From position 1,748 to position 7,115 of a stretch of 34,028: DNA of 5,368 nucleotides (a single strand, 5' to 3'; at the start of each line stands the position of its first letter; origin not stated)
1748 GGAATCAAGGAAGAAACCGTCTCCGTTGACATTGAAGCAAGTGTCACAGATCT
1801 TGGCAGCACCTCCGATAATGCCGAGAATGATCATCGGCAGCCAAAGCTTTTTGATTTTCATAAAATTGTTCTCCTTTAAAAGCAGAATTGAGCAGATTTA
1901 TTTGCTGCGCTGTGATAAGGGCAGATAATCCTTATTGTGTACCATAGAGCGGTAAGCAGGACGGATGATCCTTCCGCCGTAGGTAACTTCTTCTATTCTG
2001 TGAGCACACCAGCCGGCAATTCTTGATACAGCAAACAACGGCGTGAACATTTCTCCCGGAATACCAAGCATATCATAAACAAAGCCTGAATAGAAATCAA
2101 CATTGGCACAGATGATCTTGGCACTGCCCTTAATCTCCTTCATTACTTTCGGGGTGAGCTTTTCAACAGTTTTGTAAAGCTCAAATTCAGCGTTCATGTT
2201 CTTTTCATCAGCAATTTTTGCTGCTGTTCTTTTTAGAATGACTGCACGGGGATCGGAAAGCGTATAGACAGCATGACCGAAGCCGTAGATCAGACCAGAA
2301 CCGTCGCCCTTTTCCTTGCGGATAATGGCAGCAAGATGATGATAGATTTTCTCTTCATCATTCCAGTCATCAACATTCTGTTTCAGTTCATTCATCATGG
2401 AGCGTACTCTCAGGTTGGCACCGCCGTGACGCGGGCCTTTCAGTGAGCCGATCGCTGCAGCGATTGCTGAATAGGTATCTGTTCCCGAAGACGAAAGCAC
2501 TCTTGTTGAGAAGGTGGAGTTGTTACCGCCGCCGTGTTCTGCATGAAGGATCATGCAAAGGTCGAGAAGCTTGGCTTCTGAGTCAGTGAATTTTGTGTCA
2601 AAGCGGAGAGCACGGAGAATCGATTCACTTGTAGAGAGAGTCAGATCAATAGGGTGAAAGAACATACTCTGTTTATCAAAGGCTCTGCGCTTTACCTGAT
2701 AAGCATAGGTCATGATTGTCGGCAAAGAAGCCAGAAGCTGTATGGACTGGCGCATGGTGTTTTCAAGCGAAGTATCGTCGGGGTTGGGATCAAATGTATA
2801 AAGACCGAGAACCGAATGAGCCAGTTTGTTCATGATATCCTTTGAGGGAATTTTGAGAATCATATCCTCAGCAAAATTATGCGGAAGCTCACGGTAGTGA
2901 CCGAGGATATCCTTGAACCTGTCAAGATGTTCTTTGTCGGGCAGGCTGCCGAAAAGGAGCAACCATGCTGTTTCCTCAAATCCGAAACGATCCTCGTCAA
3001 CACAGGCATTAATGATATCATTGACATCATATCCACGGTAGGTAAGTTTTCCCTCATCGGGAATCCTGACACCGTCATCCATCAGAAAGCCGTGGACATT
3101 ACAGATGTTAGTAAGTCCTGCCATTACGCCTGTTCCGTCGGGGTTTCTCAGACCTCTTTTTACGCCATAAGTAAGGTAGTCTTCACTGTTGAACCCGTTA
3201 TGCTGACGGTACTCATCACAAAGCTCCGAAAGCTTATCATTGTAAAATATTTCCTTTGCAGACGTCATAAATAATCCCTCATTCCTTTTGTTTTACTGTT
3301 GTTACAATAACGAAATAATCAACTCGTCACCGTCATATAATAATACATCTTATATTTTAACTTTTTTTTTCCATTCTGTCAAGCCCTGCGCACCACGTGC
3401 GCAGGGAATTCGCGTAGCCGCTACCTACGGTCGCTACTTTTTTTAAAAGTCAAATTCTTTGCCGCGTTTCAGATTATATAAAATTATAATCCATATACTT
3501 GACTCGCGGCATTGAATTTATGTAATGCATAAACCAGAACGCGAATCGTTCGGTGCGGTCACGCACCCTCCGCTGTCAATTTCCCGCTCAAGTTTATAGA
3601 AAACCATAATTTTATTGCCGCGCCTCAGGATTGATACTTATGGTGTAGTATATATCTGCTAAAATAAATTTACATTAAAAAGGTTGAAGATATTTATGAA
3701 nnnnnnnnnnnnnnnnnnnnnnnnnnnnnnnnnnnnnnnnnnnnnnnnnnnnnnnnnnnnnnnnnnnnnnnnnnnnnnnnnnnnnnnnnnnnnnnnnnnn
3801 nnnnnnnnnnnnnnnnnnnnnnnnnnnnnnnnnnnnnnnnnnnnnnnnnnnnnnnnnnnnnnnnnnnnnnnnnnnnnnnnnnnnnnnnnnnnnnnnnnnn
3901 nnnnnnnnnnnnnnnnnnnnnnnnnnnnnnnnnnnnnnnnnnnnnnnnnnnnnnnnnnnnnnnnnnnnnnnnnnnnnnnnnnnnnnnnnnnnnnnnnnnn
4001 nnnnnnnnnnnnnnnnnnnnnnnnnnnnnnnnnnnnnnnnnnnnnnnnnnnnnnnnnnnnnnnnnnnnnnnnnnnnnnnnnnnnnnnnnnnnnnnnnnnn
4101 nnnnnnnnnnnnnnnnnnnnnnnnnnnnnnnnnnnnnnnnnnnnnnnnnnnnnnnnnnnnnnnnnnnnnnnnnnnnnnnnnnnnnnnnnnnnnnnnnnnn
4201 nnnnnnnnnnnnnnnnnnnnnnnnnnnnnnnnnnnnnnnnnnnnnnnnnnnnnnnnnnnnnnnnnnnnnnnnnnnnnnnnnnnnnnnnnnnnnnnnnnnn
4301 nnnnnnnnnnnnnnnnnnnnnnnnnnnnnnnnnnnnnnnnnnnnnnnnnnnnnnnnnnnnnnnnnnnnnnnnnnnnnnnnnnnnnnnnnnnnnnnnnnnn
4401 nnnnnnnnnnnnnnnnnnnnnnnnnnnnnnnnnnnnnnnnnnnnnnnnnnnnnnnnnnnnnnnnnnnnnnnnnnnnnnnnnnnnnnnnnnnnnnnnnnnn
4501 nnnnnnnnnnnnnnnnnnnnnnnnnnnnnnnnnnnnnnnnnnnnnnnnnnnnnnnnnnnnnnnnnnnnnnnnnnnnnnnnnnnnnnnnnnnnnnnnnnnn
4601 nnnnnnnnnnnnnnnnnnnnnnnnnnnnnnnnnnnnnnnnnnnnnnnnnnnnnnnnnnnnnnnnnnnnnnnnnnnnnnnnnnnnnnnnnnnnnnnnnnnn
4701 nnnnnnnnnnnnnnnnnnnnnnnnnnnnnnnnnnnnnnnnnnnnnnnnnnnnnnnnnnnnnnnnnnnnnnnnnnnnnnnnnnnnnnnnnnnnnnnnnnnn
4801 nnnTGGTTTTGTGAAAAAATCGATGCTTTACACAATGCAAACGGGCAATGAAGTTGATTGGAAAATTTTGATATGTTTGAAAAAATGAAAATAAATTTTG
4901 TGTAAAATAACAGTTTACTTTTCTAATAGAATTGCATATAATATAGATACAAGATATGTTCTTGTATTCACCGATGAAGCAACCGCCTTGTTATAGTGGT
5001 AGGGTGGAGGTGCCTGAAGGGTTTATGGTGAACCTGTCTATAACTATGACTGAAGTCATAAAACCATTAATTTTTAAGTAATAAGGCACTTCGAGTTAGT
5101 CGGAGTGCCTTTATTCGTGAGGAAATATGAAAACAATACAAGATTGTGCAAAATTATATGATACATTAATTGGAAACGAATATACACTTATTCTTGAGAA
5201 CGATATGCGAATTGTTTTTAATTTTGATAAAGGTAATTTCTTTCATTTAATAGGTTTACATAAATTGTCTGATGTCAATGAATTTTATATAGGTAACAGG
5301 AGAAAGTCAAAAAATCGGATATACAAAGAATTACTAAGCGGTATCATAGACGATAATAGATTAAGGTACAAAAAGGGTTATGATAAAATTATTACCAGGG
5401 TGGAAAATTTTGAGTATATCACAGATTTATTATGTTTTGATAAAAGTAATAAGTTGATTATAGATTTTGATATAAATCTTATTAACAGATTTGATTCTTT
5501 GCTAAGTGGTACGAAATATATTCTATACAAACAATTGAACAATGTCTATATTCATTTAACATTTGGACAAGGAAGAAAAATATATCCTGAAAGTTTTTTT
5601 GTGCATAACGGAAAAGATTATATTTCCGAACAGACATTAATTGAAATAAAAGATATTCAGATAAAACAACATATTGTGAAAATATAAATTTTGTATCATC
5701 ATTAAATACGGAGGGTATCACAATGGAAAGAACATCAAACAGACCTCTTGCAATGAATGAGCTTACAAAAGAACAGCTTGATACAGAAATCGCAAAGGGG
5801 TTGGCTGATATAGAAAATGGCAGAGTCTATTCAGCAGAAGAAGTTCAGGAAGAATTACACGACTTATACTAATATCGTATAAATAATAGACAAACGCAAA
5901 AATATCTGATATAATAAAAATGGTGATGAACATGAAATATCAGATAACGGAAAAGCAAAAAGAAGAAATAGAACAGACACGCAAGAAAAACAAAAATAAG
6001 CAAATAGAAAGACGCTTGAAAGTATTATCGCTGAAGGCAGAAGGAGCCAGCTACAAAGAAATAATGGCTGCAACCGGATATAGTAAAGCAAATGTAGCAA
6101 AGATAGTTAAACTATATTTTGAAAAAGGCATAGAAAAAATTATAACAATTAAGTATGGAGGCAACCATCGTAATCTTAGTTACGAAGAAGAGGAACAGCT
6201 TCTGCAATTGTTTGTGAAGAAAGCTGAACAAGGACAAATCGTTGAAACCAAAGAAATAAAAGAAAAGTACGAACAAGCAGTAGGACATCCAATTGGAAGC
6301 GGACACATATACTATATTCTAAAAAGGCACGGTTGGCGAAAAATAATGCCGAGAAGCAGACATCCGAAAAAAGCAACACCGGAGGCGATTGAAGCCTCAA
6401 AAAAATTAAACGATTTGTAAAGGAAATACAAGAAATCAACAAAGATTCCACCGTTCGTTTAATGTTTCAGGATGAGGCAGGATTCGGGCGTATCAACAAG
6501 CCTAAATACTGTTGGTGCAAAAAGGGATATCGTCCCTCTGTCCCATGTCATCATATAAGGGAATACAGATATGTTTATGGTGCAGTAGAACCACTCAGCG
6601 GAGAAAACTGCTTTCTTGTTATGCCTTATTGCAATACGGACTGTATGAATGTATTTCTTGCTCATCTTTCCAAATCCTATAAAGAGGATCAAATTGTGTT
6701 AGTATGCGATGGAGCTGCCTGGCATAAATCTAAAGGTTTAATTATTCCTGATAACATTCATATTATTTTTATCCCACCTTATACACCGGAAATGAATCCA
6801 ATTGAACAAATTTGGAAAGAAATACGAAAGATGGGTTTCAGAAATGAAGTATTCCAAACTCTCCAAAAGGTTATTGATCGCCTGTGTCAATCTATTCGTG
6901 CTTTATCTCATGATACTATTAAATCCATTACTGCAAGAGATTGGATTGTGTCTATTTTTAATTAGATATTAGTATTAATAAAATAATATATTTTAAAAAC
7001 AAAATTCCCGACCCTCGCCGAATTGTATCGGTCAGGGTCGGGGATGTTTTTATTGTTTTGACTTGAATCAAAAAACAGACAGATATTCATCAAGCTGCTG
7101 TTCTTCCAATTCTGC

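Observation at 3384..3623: Modular dispersed intergenic repeat family with five copies in 34 kb and two subfamilies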

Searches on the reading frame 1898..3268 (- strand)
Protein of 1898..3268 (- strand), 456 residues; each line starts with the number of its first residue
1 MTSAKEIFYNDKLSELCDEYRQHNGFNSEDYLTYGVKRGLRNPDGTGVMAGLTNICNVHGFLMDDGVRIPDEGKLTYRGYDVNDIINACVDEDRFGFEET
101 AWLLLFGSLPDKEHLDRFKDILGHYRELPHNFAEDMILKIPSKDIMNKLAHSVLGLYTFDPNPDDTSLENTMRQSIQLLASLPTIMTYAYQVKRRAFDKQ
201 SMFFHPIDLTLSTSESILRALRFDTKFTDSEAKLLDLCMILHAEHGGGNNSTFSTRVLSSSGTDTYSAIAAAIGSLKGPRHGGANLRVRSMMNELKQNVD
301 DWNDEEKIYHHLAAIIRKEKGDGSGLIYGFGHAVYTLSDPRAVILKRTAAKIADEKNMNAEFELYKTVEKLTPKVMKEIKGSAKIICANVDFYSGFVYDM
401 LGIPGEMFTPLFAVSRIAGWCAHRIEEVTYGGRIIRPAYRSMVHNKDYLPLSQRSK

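Call 56: search_protein_families(library=pfam, proteins=[window:1898-3268:-], max_evalue=0.00001)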
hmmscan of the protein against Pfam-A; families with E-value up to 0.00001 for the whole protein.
window:1898-3268:- (456 aa): 1 family
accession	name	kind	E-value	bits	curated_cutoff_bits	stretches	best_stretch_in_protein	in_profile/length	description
PF00285.26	Citrate_synt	-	6.4e-116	387.7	27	1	46-438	3-357/357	Citrate synthase, C-terminal domain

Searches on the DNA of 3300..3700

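Call 70: search_rna_families(source=window, start=3300, end=3700, threshold=evalue, max_evalue=1)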
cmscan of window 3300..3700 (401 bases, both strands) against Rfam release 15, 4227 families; matches with E-value up to 1: 0.
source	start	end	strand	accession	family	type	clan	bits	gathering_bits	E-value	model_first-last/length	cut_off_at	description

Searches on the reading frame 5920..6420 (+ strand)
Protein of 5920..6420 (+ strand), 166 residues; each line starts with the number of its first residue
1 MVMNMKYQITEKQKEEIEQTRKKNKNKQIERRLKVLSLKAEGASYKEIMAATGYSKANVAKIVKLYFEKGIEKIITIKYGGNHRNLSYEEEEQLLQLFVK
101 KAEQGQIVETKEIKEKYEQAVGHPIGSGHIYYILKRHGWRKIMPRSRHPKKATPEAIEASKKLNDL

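Call 56: search_protein_families(library=pfam, proteins=[window:5920-6420:+], max_evalue=0.00001)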
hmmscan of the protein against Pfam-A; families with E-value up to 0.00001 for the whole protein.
window:5920-6420:+ (166 aa): 3 families
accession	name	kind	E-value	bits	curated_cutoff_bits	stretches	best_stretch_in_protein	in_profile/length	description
PF13551.12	HTH_29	-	1.8e-09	38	28.1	1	32-91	1-63/64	Winged helix-turn helix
PF13592.12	HTH_33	-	2.2e-09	37.2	25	1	108-162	5-58/60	Winged helix-turn helix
PF13518.12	HTH_28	-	2.7e-06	27.8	25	1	31-76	1-46/52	Helix-turn-helix domain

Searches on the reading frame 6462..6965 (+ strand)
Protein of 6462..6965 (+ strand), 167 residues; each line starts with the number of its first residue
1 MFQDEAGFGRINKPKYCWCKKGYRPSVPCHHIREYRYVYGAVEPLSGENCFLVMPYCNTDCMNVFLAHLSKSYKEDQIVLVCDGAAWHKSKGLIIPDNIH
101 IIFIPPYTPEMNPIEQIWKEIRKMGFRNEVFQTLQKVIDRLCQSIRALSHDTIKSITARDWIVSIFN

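Call 56: search_protein_families(library=pfam, proteins=[window:6462-6965:+], max_evalue=0.00001)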
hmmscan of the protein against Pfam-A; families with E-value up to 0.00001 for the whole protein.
window:6462-6965:+ (167 aa): 1 family
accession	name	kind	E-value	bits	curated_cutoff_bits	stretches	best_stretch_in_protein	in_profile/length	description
PF13358.12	DDE_3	-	9.9e-23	81.1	28.6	1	2-136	4-144/146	DDE superfamily endonuclease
